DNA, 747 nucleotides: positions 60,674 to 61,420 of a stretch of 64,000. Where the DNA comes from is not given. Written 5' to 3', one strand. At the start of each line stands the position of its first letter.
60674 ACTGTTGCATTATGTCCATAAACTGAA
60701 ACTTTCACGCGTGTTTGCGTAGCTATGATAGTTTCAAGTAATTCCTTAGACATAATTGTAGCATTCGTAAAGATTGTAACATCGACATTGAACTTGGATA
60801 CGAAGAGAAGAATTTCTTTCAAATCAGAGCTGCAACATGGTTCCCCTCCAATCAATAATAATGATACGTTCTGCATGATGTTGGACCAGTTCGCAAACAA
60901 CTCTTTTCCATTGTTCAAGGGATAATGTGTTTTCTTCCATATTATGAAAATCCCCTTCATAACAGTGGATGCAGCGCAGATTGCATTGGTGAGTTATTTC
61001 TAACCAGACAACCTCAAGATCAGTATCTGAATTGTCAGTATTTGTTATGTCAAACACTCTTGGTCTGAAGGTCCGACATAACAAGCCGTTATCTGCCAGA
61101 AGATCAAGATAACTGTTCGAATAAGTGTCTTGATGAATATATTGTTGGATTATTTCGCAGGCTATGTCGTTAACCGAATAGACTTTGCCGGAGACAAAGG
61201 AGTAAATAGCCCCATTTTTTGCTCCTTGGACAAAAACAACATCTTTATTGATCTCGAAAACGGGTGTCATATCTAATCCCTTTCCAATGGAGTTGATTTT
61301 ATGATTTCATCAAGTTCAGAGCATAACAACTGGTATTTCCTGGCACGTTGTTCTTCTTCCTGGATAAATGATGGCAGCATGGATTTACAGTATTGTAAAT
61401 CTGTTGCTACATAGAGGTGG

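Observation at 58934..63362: Compact AT-rich RiPP-like cluster: Cys-rich micro-ORF, SAM methyltransferase, RRE-rSAM-SPASM and B12-radical SAM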

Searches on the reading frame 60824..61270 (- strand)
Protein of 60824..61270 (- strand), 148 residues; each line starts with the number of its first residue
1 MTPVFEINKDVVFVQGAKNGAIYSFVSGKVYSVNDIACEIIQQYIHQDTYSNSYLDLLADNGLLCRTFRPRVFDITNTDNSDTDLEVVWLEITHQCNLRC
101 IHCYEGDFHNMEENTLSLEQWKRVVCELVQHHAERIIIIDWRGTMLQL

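Call 6: search_protein_families(library=pfam, proteins=[window:60824-61270:-], max_evalue=0.01)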
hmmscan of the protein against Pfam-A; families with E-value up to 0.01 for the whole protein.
window:60824-61270:- (148 aa): 1 family
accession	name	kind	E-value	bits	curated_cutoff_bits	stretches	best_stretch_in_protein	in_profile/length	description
PF04055.27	Radical_SAM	-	0.00091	19.9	29.5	1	91-139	2-52/166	Radical SAM superfamily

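Call 7: search_protein_families(library=ncbifam, proteins=[window:60824-61270:-], max_evalue=0.01)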
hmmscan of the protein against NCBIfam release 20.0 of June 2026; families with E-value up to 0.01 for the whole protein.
window:60824-61270:- (148 aa): 35 families (the best 25 are shown)
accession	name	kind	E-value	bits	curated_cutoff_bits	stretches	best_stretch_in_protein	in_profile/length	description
TIGR04546.1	rSAM_ahbC_deAc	equivalog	3e-07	29.6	650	1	86-136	40-89/390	12,18-didecarboxysiroheme deacetylase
TIGR03906.1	quino_hemo_SAM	equivalog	6.5e-07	28.3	453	1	12-134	22-143/467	quinohemoprotein amine dehydrogenase maturation protein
TIGR04068.1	rSAM_ocin_clost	equivalog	3.7e-06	26.1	500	1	19-131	10-132/462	Cys-rich peptide radical SAM maturase CcpM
NF012164.0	AlbA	equivalog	4.4e-06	25.4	850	1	46-127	73-153/442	subtilosin maturase AlbA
TIGR03974.1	rSAM_six_Cys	equivalog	8.9e-06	24.8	425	1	74-135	85-147/451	thioether cross-link-forming SCIFF peptide maturase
NF035951.1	rSAM_RumMC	equivalog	1.2e-05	24.2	720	1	71-139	97-169/510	RumMC family radical SAM sactipeptide maturase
TIGR02666.1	moaA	equivalog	1.5e-05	24.1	284.05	1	84-136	8-63/336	GTP 3',8-cyclase MoaA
TIGR04317.1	W_rSAM_matur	equivalog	2e-05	23.9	380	1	84-132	2-49/349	tungsten cofactor oxidoreductase radical SAM maturase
TIGR04280.1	geopep_mat_rSAM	hypoth_equivalog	3.2e-05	23.1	400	1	22-133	21-129/428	geopeptide radical SAM maturase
NF040492.1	not_ScfB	exception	3.5e-05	22.8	855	1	72-140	80-151/450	ScfB-related radical SAM/SPASM orphan maturase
TIGR04054.1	rSAM_NirJ1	equivalog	4.1e-05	22.4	650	1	86-134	36-84/387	putative heme d1 biosynthesis radical SAM protein NirJ1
TIGR02668.1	moaA_archaeal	equivalog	4.3e-05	22.7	325.25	1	82-126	6-50/303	GTP 3',8-cyclase MoaA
NF038107.1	rSAM_NF038107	equivalog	6.7e-05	21.8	600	1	20-128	17-126/444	Cys-every-fifth radical SAM/SPASM peptide maturase CefB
TIGR04347.1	pseudo_SAM_Halo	equivalog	0.00011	21.6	525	1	85-134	37-86/390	TIGR04347 family pseudo-SAM/SPASM protein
TIGR04148.1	GG_samocin_CFB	equivalog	0.00012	21.4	300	1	84-118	15-49/411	radical SAM peptide maturase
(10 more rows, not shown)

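Call 80: list_cluster_members(proteins=[window:60824-61270:-, window:60043-60960:-, P0121, window:59025-59099:+])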
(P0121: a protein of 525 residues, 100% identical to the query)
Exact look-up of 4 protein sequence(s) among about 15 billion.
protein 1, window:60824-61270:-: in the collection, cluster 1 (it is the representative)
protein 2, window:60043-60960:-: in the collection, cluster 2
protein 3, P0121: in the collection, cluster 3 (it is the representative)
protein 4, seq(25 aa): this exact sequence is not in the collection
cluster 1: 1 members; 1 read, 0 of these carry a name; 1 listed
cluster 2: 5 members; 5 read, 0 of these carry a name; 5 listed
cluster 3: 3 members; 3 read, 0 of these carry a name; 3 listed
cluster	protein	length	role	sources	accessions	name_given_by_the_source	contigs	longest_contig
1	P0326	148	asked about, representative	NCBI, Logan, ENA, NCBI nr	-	-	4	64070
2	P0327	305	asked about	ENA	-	-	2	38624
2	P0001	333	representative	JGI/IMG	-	-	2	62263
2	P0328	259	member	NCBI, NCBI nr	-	-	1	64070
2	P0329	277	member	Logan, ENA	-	-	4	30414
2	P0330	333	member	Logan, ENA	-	-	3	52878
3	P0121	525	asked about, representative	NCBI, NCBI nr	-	-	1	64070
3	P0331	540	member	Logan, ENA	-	-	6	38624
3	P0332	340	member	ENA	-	-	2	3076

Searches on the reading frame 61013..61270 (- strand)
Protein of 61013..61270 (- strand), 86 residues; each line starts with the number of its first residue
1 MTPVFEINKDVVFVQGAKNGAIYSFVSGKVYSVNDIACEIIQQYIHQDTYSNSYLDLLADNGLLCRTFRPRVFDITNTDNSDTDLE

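Call 72: search_solved_structures(query=A6, max_evalue=10, show_alignments=3)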
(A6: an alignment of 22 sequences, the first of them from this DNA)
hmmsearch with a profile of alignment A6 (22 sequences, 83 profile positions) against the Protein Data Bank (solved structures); distinct sequences matched with E-value up to 10: 3.
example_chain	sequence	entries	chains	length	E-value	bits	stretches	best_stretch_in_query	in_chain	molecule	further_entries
7awz_A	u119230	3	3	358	0.0043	20.1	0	15-36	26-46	Scone-E | SconeE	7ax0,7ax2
3hxj_A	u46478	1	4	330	0.79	12.9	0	15-36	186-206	Pyrrolo-quinoline quinone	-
6x4g_C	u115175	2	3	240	0.9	12.7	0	17-80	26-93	ICOS ligand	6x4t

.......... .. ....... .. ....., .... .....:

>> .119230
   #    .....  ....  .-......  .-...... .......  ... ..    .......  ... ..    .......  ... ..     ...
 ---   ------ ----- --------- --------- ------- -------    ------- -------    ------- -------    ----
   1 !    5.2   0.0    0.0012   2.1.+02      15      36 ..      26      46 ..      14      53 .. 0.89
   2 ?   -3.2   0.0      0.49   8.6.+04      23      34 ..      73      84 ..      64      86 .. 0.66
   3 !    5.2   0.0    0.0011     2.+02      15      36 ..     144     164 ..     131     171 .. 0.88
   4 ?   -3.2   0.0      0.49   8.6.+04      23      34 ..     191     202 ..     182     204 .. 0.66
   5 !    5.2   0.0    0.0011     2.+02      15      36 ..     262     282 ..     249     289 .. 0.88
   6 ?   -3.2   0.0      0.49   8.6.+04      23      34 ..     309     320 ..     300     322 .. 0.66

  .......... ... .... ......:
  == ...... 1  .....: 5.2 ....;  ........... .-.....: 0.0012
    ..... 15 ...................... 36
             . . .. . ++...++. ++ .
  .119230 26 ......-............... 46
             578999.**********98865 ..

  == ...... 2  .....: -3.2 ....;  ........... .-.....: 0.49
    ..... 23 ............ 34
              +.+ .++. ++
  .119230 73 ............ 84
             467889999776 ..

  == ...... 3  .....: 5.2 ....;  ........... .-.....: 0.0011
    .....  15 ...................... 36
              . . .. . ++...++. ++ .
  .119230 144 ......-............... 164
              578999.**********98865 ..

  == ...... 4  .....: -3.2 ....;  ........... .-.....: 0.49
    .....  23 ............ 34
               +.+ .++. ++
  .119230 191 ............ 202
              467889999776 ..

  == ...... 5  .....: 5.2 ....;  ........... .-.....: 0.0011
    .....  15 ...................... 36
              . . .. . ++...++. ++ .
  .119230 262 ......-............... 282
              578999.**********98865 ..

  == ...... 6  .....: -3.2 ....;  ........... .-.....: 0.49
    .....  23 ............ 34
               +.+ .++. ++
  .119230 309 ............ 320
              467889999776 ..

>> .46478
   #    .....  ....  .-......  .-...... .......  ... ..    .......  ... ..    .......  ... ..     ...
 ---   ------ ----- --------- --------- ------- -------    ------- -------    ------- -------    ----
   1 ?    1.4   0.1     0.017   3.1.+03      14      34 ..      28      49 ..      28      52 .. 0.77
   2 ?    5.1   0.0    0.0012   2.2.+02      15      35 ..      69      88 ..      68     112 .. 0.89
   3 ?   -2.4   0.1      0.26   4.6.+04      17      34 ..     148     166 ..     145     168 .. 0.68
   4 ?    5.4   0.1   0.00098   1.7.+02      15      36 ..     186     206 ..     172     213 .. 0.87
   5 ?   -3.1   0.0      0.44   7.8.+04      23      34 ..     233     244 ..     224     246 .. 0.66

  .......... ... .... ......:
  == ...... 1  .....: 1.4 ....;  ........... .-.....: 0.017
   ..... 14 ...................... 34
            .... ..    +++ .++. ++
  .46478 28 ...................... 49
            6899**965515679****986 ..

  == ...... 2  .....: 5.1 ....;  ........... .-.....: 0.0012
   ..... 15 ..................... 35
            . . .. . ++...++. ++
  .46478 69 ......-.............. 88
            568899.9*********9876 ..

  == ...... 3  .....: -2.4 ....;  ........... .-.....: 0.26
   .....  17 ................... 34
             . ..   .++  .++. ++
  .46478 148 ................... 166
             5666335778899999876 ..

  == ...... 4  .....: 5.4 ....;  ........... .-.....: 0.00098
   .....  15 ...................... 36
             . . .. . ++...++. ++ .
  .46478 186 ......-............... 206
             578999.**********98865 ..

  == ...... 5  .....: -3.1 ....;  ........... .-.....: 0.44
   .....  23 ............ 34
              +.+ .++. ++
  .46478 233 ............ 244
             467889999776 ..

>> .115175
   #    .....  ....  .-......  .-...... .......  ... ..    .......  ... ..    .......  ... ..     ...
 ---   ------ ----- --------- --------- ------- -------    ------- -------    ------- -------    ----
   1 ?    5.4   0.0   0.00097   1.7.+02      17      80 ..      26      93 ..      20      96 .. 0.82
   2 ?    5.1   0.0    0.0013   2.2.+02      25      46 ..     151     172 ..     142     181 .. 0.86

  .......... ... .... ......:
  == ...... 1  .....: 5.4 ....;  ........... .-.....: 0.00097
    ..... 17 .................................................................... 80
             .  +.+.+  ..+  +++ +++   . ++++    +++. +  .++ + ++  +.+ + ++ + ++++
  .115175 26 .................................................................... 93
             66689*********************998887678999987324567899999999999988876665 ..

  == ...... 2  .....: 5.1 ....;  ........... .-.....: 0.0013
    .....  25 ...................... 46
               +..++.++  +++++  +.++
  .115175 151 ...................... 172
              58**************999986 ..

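Call 73: search_protein_families(library=pfam, alignment_id=A6, max_evalue=10)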
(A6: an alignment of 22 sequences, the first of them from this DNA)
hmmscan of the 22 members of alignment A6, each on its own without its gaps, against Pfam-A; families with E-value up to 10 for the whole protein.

A. member 1, seq(86 aa): 1 family
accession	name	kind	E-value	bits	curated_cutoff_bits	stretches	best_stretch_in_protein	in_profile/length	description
PF13489.12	Methyltransf_23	-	0.1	12.7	27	1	37-82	9-54/164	Methyltransferase domain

B. families by the number of members that match (of 22 scanned): 15 families
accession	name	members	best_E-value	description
PF23977.1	Pam3_Gp34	2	0.028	Pam3 phage gp34-like protein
PF09917.15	DUF2147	2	0.061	Uncharacterized protein conserved in bacteria (DUF2147)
PF08014.17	MATCAP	1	0.029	Microtubule-associated tyrosine carboxypeptidase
PF05930.18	Phage_AlpA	1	0.029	Prophage CP4-57 regulatory protein (AlpA)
PF16186.11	Arm_3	1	0.056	Atypical Arm repeat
PF04551.19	GcpE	1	0.074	GcpE protein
PF00397.32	WW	1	0.088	WW domain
PF09818.15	ABC_ATPase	1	0.095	P-loop domain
PF13489.12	Methyltransf_23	1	0.1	Methyltransferase domain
PF07370.16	DUF1489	1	0.12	Protein of unknown function (DUF1489)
PF05981.17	CreA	1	0.13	CreA protein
PF22884.1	Tea_C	1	0.13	Telomere ends associated C-terminal domain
PF00347.28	Ribosomal_L6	1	0.14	Ribosomal protein L6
PF09254.17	FokI_cleav_dom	1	0.16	FokI, cleavage domain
PF01157.24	Ribosomal_L21e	1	0.19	Ribosomal protein L21e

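Call 78: predict_structure(alignment_id=A6)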
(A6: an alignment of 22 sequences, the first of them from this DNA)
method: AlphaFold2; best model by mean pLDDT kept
length: 86 residues; sequences in the alignment: 22
mean_pLDDT: 86.3   pTM: 0.74
mean pLDDT of the five models: 86.3, 86.0, 85.8, 84.7, 83.8
residues with pLDDT >= 90: 63; 70-90: 9; 50-70: 10; < 50: 4
segments of 3 or more residues with pLDDT < 50: 84-86
pLDDT, mean of each block of 10 residues (from residue 1): 89 94 95 96 85 93 93 70 48
secondary structure, 60 per line:
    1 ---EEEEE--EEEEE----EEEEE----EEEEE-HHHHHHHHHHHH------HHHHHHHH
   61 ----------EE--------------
elements in order: E4-8 E11-15 E20-24 E29-33 H35-46 H53-60

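Call 81: fold_search(model_id=the predicted structure, library=pdb)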
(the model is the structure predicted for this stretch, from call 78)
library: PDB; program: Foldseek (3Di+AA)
matches with E <= 10: 1069; with E <= 0.001: 0
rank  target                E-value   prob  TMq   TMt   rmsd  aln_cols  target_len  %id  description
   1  5v1u_A                8.7e-02  0.99  0.52  0.53   5.3        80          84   14  TbiB1 in Complex with the TbiA(beta) Leader Peptide (released 2018-09-05)
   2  5v1v_A                9.3e-02  0.96  0.45  0.44   9.4        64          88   11  TbiB1 in Complex with the TbiA(alpha) Leader Peptide (released 2018-09-05)
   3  5v1u_B                1.0e-01  0.95  0.44  0.44   6.7        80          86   15  TbiB1 in Complex with the TbiA(beta) Leader Peptide (released 2018-09-05)
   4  9knq_A                2.3e-01  0.47  0.34  0.03   9.9        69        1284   25  Measles virus L-P complex in apo state (released 2025-07-16)
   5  5v1u_D                2.9e-01  0.80  0.43  0.44   9.0        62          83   11  TbiB1 in Complex with the TbiA(beta) Leader Peptide (released 2018-09-05)
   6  5v1u_C                2.9e-01  0.80  0.44  0.44   9.0        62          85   11  TbiB1 in Complex with the TbiA(beta) Leader Peptide (released 2018-09-05)
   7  9oce_A                4.2e-01  0.38  0.34  0.02   9.7        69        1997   25  2.48A cryo-EM structure of the Measles Virus L-P-C in complex with ERdRp-0519 (released 2025-09-03)
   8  6jx3_B                5.0e-01  0.72  0.44  0.45   9.3        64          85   20  Lasso peptide synthetase B1 complexed with the leader peptide (released 2019-06-26)
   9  1c0m_B                5.0e-01  0.54  0.27  0.13   5.0        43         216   19  CRYSTAL STRUCTURE OF RSV TWO-DOMAIN INTEGRASE (released 2000-03-01)
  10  4fw1_A                5.3e-01  0.47  0.27  0.13   4.8        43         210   16  Crystal structure of two-domain RSV INTEGRASE covalently linked with DNA (released 2013-05-15)
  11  9dus_A                5.3e-01  0.35  0.34  0.03   9.6        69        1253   25  Cryo-EM structure of the Measles Virus polymerase (L) protein in complex with the tetrameric phosphoprotein (P) (released 2025-04-09)
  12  4fw1_B                6.0e-01  0.47  0.27  0.12   5.0        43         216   19  Crystal structure of two-domain RSV INTEGRASE covalently linked with DNA (released 2013-05-15)
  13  1c1a_B                6.0e-01  0.44  0.27  0.13   5.0        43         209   19  CRYSTAL STRUCTURE OF RSV TWO-DOMAIN INTEGRASE (released 2000-03-01)
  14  1c1a_A                6.0e-01  0.44  0.27  0.12   4.8        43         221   16  CRYSTAL STRUCTURE OF RSV TWO-DOMAIN INTEGRASE (released 2000-03-01)
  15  5why_B                7.2e-01  0.57  0.41  0.10   4.9        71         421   18  Structural Insights into Thioether Bond Formation in the Biosynthesis of Sactipeptides (released 2017-07-26)
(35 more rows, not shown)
